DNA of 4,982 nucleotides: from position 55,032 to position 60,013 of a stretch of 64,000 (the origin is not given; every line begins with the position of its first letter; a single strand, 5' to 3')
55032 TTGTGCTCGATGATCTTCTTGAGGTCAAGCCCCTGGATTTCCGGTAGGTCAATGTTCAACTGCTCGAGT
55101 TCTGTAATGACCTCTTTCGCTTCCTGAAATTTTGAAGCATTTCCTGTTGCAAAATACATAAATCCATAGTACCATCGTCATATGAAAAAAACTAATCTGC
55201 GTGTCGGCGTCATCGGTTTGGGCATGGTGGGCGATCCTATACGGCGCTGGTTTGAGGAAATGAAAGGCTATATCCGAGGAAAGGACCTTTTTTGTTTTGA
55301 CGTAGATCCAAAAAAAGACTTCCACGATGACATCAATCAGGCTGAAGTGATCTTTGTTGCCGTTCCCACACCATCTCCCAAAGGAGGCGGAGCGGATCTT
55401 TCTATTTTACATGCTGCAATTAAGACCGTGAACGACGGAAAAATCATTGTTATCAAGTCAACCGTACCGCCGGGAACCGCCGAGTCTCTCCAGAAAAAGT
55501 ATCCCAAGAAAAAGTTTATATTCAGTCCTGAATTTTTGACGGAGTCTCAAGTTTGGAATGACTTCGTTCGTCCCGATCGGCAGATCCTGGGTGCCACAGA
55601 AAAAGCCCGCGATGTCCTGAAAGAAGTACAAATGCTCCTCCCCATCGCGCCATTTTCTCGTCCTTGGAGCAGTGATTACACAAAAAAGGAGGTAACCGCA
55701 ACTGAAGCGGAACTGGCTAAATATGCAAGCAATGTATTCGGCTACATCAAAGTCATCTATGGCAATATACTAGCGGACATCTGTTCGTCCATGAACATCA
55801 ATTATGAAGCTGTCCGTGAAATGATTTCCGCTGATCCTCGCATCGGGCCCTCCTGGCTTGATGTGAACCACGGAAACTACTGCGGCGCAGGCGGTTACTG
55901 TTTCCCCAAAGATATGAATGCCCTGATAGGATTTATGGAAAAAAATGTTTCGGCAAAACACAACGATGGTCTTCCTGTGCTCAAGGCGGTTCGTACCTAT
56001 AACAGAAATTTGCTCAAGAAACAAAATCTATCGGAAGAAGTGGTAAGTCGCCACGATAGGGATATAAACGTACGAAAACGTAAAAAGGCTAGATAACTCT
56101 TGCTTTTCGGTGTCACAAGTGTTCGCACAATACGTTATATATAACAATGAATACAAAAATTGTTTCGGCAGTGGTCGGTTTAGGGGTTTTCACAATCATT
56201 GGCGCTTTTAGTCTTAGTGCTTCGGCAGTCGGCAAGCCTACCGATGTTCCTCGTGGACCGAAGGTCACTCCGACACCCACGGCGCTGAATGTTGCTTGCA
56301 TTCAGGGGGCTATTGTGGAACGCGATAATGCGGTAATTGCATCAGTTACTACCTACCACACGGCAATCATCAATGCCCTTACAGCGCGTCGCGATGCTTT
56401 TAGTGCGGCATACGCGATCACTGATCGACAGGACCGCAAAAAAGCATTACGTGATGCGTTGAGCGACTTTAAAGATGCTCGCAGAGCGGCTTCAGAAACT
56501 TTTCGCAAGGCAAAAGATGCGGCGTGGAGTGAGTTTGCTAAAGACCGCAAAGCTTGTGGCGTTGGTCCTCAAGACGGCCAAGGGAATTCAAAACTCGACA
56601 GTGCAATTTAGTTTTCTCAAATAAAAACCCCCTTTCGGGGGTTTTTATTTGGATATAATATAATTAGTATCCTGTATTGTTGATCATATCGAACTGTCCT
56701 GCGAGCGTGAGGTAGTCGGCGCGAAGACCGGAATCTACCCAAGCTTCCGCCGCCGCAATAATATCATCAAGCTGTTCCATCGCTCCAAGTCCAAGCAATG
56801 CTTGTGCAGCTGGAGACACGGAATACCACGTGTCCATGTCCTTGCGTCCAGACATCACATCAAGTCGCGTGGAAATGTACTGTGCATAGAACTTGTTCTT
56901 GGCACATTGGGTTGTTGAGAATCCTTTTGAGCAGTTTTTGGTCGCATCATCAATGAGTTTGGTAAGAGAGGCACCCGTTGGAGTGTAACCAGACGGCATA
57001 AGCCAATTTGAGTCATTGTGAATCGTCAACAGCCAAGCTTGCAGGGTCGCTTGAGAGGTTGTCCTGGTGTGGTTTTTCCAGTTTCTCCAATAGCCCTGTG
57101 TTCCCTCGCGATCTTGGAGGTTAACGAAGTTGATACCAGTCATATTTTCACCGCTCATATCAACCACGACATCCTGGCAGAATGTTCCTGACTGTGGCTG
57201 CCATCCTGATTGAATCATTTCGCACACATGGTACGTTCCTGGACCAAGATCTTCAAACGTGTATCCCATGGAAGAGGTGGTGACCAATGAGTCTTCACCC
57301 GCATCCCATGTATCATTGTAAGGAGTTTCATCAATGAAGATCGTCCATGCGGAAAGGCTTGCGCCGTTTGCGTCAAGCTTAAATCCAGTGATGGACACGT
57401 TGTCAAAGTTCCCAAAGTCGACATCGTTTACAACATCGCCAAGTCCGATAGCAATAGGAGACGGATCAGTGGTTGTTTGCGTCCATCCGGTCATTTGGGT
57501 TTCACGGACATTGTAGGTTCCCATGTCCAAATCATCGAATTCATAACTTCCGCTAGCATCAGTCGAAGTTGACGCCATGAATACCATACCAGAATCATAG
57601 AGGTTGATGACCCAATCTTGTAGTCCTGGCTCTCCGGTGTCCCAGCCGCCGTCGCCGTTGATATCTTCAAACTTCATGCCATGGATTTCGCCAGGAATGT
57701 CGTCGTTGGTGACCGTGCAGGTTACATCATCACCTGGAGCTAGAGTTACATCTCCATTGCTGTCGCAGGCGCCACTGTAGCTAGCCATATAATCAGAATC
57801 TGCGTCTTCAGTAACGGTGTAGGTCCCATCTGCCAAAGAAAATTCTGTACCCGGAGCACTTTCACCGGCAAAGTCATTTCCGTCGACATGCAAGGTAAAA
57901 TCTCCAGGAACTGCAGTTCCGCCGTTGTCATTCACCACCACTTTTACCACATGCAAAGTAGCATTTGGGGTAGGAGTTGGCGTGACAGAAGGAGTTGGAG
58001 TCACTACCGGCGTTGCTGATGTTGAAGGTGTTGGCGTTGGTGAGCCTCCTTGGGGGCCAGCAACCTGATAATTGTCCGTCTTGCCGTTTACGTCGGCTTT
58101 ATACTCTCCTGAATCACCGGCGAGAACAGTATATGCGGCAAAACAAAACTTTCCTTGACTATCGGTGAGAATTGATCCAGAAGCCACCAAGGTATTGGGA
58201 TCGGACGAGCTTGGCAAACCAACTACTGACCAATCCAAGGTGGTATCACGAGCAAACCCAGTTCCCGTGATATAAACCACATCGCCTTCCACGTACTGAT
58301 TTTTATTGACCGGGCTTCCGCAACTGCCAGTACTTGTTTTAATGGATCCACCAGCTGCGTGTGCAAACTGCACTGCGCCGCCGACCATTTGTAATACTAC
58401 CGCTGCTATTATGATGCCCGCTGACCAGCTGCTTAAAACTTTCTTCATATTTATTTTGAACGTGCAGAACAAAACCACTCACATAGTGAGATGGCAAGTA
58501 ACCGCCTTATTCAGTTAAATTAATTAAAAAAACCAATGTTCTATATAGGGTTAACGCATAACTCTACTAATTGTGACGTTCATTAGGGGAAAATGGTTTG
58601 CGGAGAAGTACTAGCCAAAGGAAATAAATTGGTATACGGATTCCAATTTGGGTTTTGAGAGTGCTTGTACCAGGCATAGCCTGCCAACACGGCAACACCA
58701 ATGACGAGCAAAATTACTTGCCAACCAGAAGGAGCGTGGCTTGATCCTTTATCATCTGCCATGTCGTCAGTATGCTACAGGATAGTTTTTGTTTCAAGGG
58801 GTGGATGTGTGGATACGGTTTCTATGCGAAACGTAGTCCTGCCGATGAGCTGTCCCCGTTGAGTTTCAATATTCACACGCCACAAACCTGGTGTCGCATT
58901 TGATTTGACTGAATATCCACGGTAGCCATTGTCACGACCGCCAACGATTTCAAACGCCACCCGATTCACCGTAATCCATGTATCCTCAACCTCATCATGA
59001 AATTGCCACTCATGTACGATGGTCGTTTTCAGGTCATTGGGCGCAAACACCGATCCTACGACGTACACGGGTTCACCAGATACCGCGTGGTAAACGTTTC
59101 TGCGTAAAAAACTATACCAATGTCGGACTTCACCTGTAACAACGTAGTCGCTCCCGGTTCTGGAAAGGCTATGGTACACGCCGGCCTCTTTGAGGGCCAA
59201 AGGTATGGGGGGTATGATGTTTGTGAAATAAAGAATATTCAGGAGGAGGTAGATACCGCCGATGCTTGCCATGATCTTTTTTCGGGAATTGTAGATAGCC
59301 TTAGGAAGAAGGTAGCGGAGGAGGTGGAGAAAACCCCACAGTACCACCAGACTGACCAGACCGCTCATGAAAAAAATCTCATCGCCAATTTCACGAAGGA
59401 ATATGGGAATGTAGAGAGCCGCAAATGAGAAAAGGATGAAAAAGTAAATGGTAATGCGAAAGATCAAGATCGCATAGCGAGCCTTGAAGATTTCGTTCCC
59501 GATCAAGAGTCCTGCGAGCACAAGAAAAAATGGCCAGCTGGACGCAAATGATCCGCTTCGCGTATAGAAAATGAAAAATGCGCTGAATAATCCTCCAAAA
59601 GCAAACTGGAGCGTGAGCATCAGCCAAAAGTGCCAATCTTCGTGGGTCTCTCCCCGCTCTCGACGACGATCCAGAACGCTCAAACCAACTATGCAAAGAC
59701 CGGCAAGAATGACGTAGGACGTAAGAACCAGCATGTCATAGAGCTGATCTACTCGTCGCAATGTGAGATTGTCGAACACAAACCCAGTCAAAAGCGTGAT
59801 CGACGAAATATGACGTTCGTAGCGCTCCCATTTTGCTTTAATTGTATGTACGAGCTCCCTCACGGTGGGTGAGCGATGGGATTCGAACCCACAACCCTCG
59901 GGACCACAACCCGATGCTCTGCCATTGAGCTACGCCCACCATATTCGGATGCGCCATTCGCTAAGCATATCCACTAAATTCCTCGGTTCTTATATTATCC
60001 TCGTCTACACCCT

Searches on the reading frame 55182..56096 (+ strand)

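Call 89: search_protein_families(library=pfam, proteins=[window:55182-56096:+], max_evalue=0.0001)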
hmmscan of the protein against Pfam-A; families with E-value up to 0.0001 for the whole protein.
window:55182-56096:+ (304 aa): 2 families
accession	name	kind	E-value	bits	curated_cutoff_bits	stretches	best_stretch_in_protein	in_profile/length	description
PF03721.20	UDPG_MGDP_dh_N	-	2.2e-23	83.3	27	1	44-148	67-186/187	UDP-glucose/GDP-mannose dehydrogenase family, NAD binding domain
PF00984.24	UDPG_MGDP_dh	-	2.7e-19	69.5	25.4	1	175-275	2-93/94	UDP-glucose/GDP-mannose dehydrogenase family, central domain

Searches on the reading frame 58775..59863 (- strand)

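Call 89: search_protein_families(library=pfam, proteins=[window:58775-59863:-], max_evalue=0.0001)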
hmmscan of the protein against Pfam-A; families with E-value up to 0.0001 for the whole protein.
window:58775-59863:- (362 aa): 1 family
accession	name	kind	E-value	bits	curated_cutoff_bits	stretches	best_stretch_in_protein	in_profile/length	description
PF11141.13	DUF2914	-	6.2e-15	55.1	23.6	1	279-347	1-62/62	Protein of unknown function (DUF2914)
